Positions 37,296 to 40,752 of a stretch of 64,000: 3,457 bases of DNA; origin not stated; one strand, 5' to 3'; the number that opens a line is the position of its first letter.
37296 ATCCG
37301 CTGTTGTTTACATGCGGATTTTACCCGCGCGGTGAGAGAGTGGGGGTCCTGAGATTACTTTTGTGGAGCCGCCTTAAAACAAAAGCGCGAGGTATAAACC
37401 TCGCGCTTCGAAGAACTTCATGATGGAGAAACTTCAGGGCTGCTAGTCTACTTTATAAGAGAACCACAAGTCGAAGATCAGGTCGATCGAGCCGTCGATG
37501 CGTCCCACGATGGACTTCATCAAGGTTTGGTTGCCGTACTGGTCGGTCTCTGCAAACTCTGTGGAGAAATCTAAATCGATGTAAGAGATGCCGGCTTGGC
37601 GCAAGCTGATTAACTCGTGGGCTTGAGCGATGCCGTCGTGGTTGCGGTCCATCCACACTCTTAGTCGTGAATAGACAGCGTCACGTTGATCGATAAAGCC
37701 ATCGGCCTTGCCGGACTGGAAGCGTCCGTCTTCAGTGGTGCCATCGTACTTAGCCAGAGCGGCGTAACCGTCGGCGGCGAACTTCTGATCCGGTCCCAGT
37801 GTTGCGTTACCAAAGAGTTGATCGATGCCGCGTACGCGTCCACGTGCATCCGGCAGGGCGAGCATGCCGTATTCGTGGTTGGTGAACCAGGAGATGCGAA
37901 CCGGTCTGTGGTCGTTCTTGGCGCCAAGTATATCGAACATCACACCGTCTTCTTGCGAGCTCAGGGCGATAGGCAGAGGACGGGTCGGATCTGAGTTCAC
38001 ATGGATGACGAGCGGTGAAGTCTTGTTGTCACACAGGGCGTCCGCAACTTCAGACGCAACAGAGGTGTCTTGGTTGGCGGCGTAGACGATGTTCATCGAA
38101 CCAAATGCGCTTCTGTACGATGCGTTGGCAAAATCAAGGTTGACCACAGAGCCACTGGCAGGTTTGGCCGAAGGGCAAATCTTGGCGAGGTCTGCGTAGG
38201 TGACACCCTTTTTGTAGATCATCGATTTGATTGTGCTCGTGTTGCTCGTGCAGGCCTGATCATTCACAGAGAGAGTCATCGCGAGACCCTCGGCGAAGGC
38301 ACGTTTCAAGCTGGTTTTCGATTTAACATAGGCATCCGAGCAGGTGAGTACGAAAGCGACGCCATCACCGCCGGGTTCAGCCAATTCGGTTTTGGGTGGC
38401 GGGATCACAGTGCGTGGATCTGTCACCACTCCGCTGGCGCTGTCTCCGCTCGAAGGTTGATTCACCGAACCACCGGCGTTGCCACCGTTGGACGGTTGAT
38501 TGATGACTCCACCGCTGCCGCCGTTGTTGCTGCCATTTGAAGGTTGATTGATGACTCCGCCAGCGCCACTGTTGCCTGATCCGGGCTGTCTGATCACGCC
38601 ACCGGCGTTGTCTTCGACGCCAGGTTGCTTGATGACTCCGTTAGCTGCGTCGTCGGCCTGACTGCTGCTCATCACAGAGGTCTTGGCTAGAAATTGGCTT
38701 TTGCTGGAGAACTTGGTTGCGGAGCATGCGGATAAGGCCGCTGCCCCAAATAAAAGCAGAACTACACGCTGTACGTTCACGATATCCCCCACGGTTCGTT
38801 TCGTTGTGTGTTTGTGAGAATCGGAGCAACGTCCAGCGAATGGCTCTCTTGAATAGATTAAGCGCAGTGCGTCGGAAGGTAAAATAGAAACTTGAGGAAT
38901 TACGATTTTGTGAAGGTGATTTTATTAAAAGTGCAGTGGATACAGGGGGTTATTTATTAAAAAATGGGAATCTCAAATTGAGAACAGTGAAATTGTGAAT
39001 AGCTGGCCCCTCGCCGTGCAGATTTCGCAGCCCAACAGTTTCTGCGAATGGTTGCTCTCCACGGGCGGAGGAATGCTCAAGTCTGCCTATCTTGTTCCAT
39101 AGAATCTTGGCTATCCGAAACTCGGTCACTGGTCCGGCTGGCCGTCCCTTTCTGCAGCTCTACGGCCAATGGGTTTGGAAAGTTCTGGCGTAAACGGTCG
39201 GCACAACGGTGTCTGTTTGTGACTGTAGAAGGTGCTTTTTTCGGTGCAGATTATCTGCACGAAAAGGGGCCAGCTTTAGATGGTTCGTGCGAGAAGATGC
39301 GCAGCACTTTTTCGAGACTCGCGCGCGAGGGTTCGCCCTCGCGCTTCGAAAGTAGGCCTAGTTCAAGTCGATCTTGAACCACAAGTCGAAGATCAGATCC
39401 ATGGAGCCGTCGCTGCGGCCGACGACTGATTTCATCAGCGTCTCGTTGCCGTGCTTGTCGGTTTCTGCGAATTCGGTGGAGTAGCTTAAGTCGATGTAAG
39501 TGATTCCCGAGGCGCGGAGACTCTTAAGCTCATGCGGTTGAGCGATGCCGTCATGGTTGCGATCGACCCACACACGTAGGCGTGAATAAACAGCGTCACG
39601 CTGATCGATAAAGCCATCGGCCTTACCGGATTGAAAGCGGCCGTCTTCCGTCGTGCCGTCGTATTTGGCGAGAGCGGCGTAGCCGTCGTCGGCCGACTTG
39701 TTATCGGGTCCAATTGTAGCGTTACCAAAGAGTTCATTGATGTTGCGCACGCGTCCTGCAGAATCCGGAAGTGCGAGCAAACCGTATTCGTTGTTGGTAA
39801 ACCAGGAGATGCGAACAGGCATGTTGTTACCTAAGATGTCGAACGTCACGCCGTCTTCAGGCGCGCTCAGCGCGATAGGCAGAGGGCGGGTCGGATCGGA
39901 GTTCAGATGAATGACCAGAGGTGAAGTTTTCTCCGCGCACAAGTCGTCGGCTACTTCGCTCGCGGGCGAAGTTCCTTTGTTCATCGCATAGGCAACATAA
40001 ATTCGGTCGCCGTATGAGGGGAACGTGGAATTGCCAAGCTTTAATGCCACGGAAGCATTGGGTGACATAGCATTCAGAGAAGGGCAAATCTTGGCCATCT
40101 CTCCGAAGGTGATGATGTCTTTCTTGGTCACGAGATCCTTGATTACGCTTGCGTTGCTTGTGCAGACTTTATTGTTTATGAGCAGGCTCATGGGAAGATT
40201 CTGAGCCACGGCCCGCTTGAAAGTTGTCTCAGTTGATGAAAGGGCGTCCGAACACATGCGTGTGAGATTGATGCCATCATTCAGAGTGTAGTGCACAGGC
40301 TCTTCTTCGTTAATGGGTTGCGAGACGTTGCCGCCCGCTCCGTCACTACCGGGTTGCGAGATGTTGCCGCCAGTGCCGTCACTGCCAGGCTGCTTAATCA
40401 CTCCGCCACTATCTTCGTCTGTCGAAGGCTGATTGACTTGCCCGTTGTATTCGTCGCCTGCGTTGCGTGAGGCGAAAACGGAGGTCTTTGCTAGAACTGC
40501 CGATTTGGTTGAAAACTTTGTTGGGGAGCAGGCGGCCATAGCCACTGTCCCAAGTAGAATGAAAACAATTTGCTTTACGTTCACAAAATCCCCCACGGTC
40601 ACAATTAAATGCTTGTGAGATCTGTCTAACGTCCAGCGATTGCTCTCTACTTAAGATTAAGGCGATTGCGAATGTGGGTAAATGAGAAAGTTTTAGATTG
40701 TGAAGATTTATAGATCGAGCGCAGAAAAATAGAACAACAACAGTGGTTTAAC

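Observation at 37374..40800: Tandem duplication of a complete lipoprotein module (leader, CDS, 3' hairpin) kept under purifying selection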

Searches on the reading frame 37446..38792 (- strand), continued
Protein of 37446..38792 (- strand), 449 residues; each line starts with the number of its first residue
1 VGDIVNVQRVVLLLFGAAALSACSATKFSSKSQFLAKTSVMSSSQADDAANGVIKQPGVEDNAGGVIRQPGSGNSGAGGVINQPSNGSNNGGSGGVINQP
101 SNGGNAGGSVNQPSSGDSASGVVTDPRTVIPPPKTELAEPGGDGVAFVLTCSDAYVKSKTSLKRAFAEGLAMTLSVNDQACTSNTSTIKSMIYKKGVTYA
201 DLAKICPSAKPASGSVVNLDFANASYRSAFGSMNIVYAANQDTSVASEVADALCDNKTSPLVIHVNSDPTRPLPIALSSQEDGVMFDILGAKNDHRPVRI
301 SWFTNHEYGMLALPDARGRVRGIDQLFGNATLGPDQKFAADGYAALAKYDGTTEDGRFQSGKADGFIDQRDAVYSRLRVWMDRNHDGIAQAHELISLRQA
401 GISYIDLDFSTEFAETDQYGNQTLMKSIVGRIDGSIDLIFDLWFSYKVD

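Call 37: predict_structure(alignment_id=A3)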
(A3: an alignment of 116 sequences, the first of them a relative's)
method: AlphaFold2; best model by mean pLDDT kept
length: 445 residues; sequences in the alignment: 116
mean_pLDDT: 80.9   pTM: 0.68
mean pLDDT of the five models: 80.9, 80.8, 80.6, 79.8, 78.7
residues with pLDDT >= 90: 244; 70-90: 87; 50-70: 36; < 50: 78
segments of 3 or more residues with pLDDT < 50: 44-75, 86-91, 93-115, 122-136
pLDDT, mean of each block of 10 residues (from residue 1): 77 67 73 82 47 40 41 50 48 44 42 46 42 56 89 93 98 97 96 95 90 96 90 92 92 90 86 95 91 95 96 93 92 90 96 95 98 97 94 97 92 90 95 95 80
secondary structure, 60 per line:
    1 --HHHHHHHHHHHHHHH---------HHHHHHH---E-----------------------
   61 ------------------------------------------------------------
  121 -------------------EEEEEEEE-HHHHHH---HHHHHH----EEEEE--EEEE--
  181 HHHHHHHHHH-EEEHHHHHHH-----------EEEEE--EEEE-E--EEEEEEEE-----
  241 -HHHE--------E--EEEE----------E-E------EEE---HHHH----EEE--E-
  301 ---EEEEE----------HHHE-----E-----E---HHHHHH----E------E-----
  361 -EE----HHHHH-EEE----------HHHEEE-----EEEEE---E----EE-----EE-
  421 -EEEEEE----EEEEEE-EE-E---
elements in order: H3-17 H27-33 E140-147 H149-154 H158-163 E168-172 E175-178 H181-190 E192-194 H195-201 E213-217 E220-223 E228-235 E257-260 E280-282 H286-289 E294-296 E304-308 H338-343 H368-372 E374-376 E390-392 E398-402 E422-427 E432-437
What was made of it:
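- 38667..38723 (-): Gene A conserved post-Cys tether motif (C-x3-K-F-x2-K-x3-L-x4-V-F/M). The model predicts a helix at residues 27-33 (call 37).
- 38373..38666 (-): Gene A disordered Gly/Asn/Gln/Pro/Ser linker made of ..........-type repeats. pLDDT is below 50 over residues 44-136 (call 37).
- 38019..38372 (-): Gene A four-cysteine alpha/beta passenger domain (aa 137-254). pLDDT is about 90-98 (call 37).
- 38013..38018 (-): Gene A Ser255-Pro256 junction (TCA CCG), the position equivalent to FrpC Asp414-Pro415. Strand beta1 (residues 257-260) follows it directly in the model (call 37).
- On FrpC-type self-processing module (Pfam PF26745 SPM): The AF2 model has pLDDT above 90 over residues 256-445 (call 37).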

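Call 39: fold_search(model_id=the predicted structure, library=pdb)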
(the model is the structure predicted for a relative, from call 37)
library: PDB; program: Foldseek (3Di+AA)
matches with E <= 10: 198; with E <= 0.001: 2
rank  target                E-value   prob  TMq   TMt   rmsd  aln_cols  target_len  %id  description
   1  6sjw_MODEL_1_A        4.3e-13  1.00  0.33  0.78   5.5       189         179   28  Structure of the self-processing module of iron-regulated FrpC of N. Meningitidis with calcium ions (released 2020-02-26)
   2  6sjx_MODEL_1_A        1.1e-12  1.00  0.33  0.76   3.6       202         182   25  Precursor structure of the self-processing module of iron-regulated FrpC of N. Meningitidis with calcium ions (released 2020-02-26)
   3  6gum_B                1.3e-01  0.23  0.09  0.28  10.2       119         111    9  Structure of the A.thaliana E1 UFD domain in complex with E2 (released 2019-07-03)
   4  4nw4                  5.3e-01  0.03  0.06  0.09  14.6       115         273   11  Crystal structure of a DUF4822 family protein (EF0375) from Enterococcus faecalis V583 at 1.85 A resolution (released 2014-02-19)
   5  8bby_A                6.0e-01  0.11  0.09  0.21  12.1       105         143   10  VarB H/L (SLPL/SLPH) complex from C. difficile SlpA (R20291 strain) (released 2023-07-12)
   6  4kh8                  7.1e-01  0.02  0.06  0.08  14.3       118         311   10  Crystal structure of a Lipocalin-like protein (EF0376) from Enterococcus faecalis V583 at 1.60 A resolution (released 2013-05-15)
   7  4w6m_D                8.4e-01  0.06  0.07  0.15   5.0        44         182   18  Crystal Structure of Full-Length Split GFP Mutant D117C Disulfide Dimer, P 63 Space Group (released 2015-02-18)
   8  6zhu_A                1.0e+00  0.08  0.10  0.05  10.5       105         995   15  Yeast Uba1 in complex with Ubc3 and ATP (released 2022-01-12)
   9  3cmm_C                1.1e+00  0.08  0.10  0.05  11.3       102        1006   14  Crystal Structure of the Uba1-Ubiquitin Complex (released 2008-08-05)
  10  6zhu_G                1.1e+00  0.07  0.10  0.05  10.8       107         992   15  Yeast Uba1 in complex with Ubc3 and ATP (released 2022-01-12)
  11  6eus_A                1.1e+00  0.02  0.06  0.07  13.1        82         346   11  Crystal structure of the outer membrane channel DcaP of Acinetobacter baumannii (released 2018-11-14)
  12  5zy8_C                1.5e+00  0.02  0.05  0.13   6.7        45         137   11  Crystal structure of C terminal truncated HadBC (3R-Hydroxyacyl-ACP Dehydratase) complex from Mycobacterium tuberculos (released 2019-06-12)
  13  1qfo_A                1.7e+00  0.06  0.10  0.27  10.6       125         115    7  N-TERMINAL DOMAIN OF SIALOADHESIN (MOUSE) IN COMPLEX WITH 3'SIALYLLACTOSE (released 1999-04-16)
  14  9bzr                  2.0e+00  0.06  0.06  0.09   5.2        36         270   14  Structure of Class A Beta-lactamase from Bordetella bronchiseptica RB50 in a complex with clavulonate (released 2024-06-12)
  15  4qfw_C                2.1e+00  0.01  0.11  0.15  18.6       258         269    9  Crystal structure of acyl-CoA thioesterase tesB from Yersinia pestis (released 2014-06-04)
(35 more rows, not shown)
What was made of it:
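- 37446..38015 (-): Gene A SPM-like domain (aa 256-445), ending at the C-terminus. Foldseek gives E=4e-13 with target-normalised TM-score 0.78 (call 39).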

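Call 50: find_encoding_contigs(protein=P0032, flank=6000, max_places=3)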
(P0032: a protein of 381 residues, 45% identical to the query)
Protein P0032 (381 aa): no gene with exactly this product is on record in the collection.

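Call 52: find_encoding_contigs(protein=P0035, flank=6000, max_places=3)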
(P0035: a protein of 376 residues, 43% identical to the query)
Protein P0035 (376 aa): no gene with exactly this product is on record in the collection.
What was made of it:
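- Tried and rejected: I could not fetch the two other paralogues on the same 158-kb contig (P0032, P0035) because they are not on record (calls 50, 52).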

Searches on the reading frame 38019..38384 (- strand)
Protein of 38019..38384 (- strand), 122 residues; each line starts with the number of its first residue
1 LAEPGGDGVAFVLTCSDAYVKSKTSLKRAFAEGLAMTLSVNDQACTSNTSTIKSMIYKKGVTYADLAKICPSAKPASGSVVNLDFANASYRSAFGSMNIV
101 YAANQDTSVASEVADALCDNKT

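Call 69: find_homologous_proteins(query=window:38019-38384:-, max_evalue=0.001)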
Query window:38019-38384:-: 5 candidates shared short words with the query, none scored E <= 0.001.
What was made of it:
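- Tried and rejected: A homologue search with the four-Cys domain alone returned nothing, not even the query's own protein (call 69).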

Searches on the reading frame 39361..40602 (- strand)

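Call 5: search_protein_families(library=pfam, proteins=[window:39361-40602:-], max_evalue=0.1)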
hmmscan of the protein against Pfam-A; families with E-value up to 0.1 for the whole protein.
window:39361-40602:- (414 aa): 0 families

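Call 6: search_protein_families(library=ncbifam, proteins=[window:39361-40602:-], max_evalue=0.1)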
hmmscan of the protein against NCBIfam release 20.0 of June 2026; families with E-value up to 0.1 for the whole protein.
window:39361-40602:- (414 aa): 1 family
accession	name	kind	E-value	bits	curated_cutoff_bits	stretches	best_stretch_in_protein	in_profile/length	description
NF010624.0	PRK14017.1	equivalog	0.062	12.4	311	1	12-81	283-352/382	galactonate dehydratase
